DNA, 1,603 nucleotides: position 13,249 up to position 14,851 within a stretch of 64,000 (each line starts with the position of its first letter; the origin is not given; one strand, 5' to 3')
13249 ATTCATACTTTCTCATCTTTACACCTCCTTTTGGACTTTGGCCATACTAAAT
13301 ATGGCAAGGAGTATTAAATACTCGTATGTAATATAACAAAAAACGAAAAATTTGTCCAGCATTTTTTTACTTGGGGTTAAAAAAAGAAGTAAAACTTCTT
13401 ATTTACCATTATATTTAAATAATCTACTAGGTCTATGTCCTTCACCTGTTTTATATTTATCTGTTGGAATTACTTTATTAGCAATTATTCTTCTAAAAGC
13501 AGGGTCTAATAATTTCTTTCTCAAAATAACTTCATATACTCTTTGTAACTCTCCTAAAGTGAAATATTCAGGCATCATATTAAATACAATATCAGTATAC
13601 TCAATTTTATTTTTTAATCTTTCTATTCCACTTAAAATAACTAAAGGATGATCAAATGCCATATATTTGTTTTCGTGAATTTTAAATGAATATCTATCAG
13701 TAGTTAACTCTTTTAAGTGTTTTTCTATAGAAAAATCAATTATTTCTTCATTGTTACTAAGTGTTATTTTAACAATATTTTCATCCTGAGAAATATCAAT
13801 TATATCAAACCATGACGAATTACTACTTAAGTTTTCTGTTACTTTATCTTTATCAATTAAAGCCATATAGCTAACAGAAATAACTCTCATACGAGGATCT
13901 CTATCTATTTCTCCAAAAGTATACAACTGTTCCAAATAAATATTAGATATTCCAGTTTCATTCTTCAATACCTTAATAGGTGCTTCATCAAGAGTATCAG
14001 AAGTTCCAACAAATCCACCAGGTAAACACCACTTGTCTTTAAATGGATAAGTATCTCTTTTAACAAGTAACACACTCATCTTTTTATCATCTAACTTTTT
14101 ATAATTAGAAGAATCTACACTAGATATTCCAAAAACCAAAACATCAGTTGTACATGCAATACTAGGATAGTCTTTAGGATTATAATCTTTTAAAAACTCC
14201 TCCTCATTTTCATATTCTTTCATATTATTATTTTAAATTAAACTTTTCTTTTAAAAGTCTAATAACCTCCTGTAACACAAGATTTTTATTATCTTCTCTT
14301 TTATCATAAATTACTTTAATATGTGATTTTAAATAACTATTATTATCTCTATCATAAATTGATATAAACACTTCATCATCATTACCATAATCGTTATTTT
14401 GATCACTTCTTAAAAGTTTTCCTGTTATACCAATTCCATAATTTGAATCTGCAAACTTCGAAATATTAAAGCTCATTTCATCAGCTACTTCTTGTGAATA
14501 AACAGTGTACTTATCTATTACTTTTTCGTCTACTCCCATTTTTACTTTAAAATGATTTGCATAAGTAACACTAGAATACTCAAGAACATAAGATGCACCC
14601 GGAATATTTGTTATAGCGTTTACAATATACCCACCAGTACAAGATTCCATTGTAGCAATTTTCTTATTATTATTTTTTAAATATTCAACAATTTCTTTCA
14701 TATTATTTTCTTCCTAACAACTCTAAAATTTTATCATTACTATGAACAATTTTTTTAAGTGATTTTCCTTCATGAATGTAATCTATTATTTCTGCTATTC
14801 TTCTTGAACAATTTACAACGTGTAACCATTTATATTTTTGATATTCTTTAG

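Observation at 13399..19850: Eight-gene NAD salvage/recycling operon ending in its own NrtR regulator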

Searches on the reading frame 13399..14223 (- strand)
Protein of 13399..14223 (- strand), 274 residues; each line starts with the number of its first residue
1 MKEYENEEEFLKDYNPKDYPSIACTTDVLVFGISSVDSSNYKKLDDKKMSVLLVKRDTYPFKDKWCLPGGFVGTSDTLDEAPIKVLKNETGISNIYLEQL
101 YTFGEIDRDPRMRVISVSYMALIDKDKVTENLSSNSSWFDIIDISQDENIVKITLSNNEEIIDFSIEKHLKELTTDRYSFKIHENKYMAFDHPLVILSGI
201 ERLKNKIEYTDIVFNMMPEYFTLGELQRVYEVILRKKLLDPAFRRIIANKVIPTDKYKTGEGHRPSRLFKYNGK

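Call 3: search_protein_families(library=pfam, proteins=[window:13399-14223:-], max_evalue=0.01)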
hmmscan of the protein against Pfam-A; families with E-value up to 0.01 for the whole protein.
window:13399-14223:- (274 aa): 3 families
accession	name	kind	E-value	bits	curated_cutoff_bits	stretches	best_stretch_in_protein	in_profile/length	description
PF21906.2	NrtR_WHD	-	2.2e-15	57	27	1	213-270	1-60/61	NrtR DNA-binding winged helix domain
PF00293.34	NUDIX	-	3.9e-10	40.3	21.1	1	46-144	12-118/134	NUDIX domain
PF19368.5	AraR_C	-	8.7e-05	23.1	23.8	1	209-272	1-67/82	AraR C-terminal winged HTH domain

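Call 4: search_protein_families(library=ncbifam, proteins=[window:13399-14223:-], max_evalue=0.01)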
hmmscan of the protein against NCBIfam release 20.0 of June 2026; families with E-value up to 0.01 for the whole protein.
window:13399-14223:- (274 aa): 7 families
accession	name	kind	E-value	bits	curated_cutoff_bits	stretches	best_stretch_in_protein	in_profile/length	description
NF050029.2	TransRepNtr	equivalog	1.8e-44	152.1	400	2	5-146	3-138/245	ADPR responsive transcriptional repressor NtrR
NF003785.0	PRK05379.1-1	equivalog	4.8e-08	32.6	418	1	50-169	215-343/347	bifunctional nicotinamide-nucleotide adenylyltransferase/Nudix hydroxylase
NF003787.0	PRK05379.1-4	equivalog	2.2e-06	26.9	449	1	50-92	220-262/346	bifunctional nicotinamide-nucleotide adenylyltransferase/Nudix hydroxylase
NF003788.0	PRK05379.1-5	equivalog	3.4e-06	26.6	354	1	50-92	225-267/351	bifunctional nicotinamide-nucleotide adenylyltransferase/Nudix hydroxylase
NF003786.0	PRK05379.1-2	equivalog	4.2e-05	22.9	397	1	50-91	230-271/354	bifunctional nicotinamide-nucleotide adenylyltransferase/Nudix hydroxylase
NF003790.0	PRK05379.2-2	equivalog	0.00053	19.2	403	1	50-130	229-314/354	bifunctional nicotinamide mononucleotide adenylyltransferase/ADP-ribose pyrophosphatase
NF003791.0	PRK05379.2-3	equivalog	0.0017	17.6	409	1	50-93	214-257/340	bifunctional nicotinamide-nucleotide adenylyltransferase/Nudix hydroxylase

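Call 45: search_protein_families(library=padloc, proteins=[window:13399-14223:-], max_evalue=0.01)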
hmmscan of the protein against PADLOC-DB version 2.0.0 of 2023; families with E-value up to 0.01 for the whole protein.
window:13399-14223:- (274 aa): 0 families

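Call 50: search_solved_structures(query=window:13399-14223:-, max_evalue=0.001, show_alignments=1)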
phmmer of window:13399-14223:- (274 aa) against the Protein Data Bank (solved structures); distinct sequences matched with E-value up to 0.001: 9.
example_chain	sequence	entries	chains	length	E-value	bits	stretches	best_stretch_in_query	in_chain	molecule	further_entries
5bs6_A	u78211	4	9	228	1e-30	110.3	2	46-142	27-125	transcriptional regulator AraR | transcriptional factor AraR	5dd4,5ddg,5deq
3gz5_A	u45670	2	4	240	1.5e-22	83.4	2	6-146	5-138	MutT/nudix family protein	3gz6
2fml_A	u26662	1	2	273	4.4e-22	82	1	43-234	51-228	MutT/nudix family protein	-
7q91_A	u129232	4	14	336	1.9e-14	56.9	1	182-272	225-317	NADQ transcription factor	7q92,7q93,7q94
3gz8_A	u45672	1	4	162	5.5e-14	55.4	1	6-146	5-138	MutT/nudix family protein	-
3i9x_A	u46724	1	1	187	4.6e-10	42.5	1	2-130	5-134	mutT/nudix family protein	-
2qjt_B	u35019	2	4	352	7.3e-06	28.8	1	50-124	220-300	Nicotinamide-nucleotide adenylyltransferase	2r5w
2yyh_A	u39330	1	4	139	1.1e-05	28.2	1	50-121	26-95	8-OXO-dGTPase domain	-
3id9_A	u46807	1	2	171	5.3e-05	26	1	47-116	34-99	MutT/NUDIX family protein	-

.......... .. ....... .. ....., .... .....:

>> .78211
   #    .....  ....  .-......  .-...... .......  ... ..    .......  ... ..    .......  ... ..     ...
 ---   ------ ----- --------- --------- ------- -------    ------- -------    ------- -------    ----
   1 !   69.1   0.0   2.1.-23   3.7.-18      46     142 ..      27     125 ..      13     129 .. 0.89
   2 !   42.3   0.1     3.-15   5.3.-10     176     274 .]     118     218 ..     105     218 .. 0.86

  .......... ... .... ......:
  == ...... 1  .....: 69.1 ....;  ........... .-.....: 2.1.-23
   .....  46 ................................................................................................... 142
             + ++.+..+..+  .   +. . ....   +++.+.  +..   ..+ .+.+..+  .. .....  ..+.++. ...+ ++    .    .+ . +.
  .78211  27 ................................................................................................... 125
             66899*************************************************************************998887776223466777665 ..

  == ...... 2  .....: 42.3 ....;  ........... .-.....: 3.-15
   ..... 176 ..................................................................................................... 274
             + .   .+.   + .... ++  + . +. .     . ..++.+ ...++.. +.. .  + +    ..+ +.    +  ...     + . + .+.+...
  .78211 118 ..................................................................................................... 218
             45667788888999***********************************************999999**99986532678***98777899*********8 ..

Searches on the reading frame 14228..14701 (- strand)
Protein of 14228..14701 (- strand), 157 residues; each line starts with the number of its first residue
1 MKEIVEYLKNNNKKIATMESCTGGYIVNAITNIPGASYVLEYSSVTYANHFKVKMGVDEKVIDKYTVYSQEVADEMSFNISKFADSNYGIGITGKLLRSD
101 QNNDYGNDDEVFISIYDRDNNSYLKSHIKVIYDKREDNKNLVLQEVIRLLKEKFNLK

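Call 3: search_protein_families(library=pfam, proteins=[window:14228-14701:-], max_evalue=0.01)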
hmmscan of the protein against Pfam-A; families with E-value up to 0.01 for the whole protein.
window:14228-14701:- (157 aa): 1 family
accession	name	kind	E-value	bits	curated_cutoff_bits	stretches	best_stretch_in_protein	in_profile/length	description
PF02464.23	CinA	-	1.5e-26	93.3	23.5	1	2-152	6-153/155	Competence-damaged protein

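Call 4: search_protein_families(library=ncbifam, proteins=[window:14228-14701:-], max_evalue=0.01)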
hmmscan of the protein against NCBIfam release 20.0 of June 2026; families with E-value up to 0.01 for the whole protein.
window:14228-14701:- (157 aa): 5 families
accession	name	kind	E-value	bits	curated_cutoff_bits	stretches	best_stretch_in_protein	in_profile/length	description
NF001813.0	PRK00549.1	equivalog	4.5e-23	81.9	379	1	2-154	261-411/414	competence/damage-inducible protein A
TIGR00199.1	PncC_domain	subfamily_domain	4e-20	72.4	68.9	1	5-95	2-93/149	nicotinamide-nucleotide amidohydrolase family protein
NF002975.0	PRK03661.1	equivalog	2.7e-18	66.2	212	1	3-94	12-104/164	nicotinamide-nucleotide amidase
TIGR00200.1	cinA_nterm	subfamily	1.4e-13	50.4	243.15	1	2-140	263-397/414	CinA family nicotinamide mononucleotide deamidase-related protein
NF002972.0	PRK03657.1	equivalog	8.4e-11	41.9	201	1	2-94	22-115/175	2-oxo-tetronate isomerase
